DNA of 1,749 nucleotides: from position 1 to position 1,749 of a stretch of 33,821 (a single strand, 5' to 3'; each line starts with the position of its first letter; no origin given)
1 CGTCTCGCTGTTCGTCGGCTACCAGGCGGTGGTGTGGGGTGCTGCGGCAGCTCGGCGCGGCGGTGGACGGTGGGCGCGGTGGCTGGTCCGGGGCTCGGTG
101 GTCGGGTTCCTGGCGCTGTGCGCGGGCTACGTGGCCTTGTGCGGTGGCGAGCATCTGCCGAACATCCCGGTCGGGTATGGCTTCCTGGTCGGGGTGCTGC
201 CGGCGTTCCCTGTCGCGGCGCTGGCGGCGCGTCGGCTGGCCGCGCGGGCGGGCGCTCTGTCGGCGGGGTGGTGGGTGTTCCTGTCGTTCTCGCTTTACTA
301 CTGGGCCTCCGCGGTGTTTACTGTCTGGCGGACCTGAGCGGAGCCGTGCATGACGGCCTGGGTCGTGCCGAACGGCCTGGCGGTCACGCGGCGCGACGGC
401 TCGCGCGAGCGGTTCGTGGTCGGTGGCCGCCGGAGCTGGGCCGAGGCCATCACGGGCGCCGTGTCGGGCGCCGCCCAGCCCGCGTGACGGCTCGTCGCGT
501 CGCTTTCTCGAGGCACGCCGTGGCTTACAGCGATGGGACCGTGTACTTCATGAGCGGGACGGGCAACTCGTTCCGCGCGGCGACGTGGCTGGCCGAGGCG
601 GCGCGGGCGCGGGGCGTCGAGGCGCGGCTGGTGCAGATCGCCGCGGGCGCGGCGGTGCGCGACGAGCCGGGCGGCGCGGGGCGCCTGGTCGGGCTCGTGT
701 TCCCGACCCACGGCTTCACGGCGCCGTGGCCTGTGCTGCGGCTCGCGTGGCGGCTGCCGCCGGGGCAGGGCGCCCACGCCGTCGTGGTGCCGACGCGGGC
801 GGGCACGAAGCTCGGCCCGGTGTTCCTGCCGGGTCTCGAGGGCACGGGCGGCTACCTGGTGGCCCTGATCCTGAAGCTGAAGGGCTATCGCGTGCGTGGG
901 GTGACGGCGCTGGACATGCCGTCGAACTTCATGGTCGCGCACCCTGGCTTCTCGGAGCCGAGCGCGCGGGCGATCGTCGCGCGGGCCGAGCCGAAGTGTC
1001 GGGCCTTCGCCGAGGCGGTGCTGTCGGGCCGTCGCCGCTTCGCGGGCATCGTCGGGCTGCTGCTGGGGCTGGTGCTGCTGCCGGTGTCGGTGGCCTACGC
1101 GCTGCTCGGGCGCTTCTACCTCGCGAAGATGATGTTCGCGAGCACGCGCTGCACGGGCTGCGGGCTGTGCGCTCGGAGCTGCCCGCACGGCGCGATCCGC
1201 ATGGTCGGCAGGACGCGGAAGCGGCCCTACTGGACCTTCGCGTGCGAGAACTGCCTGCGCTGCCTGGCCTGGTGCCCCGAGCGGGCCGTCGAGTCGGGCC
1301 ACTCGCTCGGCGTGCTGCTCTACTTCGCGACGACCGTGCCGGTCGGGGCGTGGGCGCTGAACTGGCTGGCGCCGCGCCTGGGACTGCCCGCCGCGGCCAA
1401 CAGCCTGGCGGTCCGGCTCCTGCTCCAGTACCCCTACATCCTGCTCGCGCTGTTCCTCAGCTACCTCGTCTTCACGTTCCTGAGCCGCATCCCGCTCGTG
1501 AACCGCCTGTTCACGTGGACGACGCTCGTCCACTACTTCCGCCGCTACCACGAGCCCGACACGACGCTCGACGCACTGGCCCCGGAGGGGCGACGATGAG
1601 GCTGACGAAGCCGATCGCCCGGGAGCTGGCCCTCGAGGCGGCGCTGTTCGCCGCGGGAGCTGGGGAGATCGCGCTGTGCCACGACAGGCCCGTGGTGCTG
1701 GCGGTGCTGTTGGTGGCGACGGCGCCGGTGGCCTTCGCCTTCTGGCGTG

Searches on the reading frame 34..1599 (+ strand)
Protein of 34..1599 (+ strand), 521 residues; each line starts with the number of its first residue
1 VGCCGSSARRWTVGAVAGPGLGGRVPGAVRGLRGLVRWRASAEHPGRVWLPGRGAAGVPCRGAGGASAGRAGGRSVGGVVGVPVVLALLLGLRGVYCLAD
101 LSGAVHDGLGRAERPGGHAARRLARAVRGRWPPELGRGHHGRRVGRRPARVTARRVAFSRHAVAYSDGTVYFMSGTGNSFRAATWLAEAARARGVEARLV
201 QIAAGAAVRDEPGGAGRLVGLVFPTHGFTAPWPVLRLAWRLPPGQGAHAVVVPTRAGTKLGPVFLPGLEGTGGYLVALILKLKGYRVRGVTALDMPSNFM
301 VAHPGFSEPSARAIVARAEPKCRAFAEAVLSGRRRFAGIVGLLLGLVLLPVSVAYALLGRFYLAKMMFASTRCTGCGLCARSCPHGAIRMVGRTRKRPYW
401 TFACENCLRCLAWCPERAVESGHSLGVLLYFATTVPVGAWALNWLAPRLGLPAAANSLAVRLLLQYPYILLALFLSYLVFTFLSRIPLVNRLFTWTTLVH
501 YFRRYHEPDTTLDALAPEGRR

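Call 7: search_protein_families(library=pfam, proteins=[window:34-1599:+], max_evalue=0.001)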
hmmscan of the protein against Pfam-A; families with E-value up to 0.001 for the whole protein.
window:34-1599:+ (521 aa): 10 families
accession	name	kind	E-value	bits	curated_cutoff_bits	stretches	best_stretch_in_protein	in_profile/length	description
PF12838.12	Fer4_7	-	9.9e-08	32.8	27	1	372-417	1-51/52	4Fe-4S dicluster domain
PF13237.11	Fer4_10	-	5.4e-07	29.9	25.5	1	367-415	3-53/53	4Fe-4S dicluster domain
PF00037.32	Fer4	-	6.9e-07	29.3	21.1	1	371-389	6-24/24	4Fe-4S binding domain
PF13187.11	Fer4_9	-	3.2e-06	27.5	27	1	372-418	1-51/52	4Fe-4S dicluster domain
PF13484.11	Fer4_16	-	5.4e-06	27.5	30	0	372-394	1-24/66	4Fe-4S double cluster binding domain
PF12837.12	Fer4_6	-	7.5e-06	26.1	25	1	371-388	7-24/24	4Fe-4S binding domain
PF25160.1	LdpA_Fe-S-bd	-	1.2e-05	25.4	27.6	1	369-391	24-46/49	LdpA Fe-S cluster-binding domain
PF14697.11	Fer4_21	-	9.3e-05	22.9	35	0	369-390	37-59/59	4Fe-4S dicluster domain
PF12798.12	Fer4_3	-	0.00031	21.8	27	0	373-387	1-15/15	4Fe-4S binding domain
PF12797.12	Fer4_2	-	0.00057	20.1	24.5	1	365-384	2-21/22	4Fe-4S binding domain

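Call 66: search_protein_families(library=ncbifam, proteins=[window:34-1599:+], max_evalue=0.001)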
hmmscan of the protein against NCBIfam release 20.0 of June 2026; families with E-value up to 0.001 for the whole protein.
window:34-1599:+ (521 aa): 31 families (the best 25 are shown)
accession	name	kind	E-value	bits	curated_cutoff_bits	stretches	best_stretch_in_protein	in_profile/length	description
NF038196.1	ferrodoxin_EFR1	subfamily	1.7e-28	100.3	75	1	170-423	1-233/242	EFR1 family ferrodoxin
NF006221.0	PRK08348.1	subfamily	6.3e-10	38.9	124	1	364-421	37-94/136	NADH-plastoquinone oxidoreductase subunit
NF043069.1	T4HPD_activ_SAM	equivalog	8.5e-08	31.9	425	1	364-420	44-98/299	trans-4-hydroxy-L-proline dehydratase activase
TIGR02163.1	napH_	subfamily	3.3e-07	30.1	213.05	1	348-420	177-252/255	NapH/MauN family ferredoxin-type protein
NF040864.1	HgcB_ferredoxin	equivalog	5.6e-07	29.3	99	1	366-426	9-68/93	mercury methylation ferredoxin HgcB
TIGR01971.1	NuoI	subfamily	1e-06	28.3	113.05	1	359-425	31-104/121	NADH-quinone oxidoreductase, chain I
NF043039.1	HgcAB_like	equivalog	1.4e-06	28.2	285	1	364-419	293-349/350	HgcAB-like fusion protein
TIGR02700.1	flavo_MJ0208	hypoth_equivalog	1.8e-06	27.4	251.35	1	368-427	145-202/234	dihydromethanopterin reductase (acceptor)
NF040770.1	hetero_SS_HdrA2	exception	6.2e-06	24.6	1100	1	370-423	576-627/777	CoB-CoM heterodisulfide reductase HdrA2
NF007013.0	PRK09477.1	equivalog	6.9e-06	25.3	234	1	348-420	200-275/286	quinol dehydrogenase ferredoxin subunit NapH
TIGR02179.1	PorD_KorD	subfamily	7e-06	26.1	60.05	1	372-392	56-76/78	2-oxoacid:acceptor oxidoreductase, delta subunit, pyruvate/2-ketoisovalerate family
TIGR02494.1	PFLE_PFLC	subfamily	8.3e-06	25.3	174.35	1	365-420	42-98/293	glycyl-radical enzyme activating protein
NF004541.0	PRK05888.2-2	equivalog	9.6e-06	25.5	217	1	370-420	60-112/168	NADH-quinone oxidoreductase subunit NuoI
NF040684.1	PorD_Arch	equivalog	1.2e-05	25.3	120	0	372-391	63-82/85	pyruvate synthase subunit PorD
TIGR04003.1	rSAM_BssD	equivalog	2.8e-05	23.4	496.45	1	365-416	44-98/314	[benzylsuccinate synthase]-activating enzyme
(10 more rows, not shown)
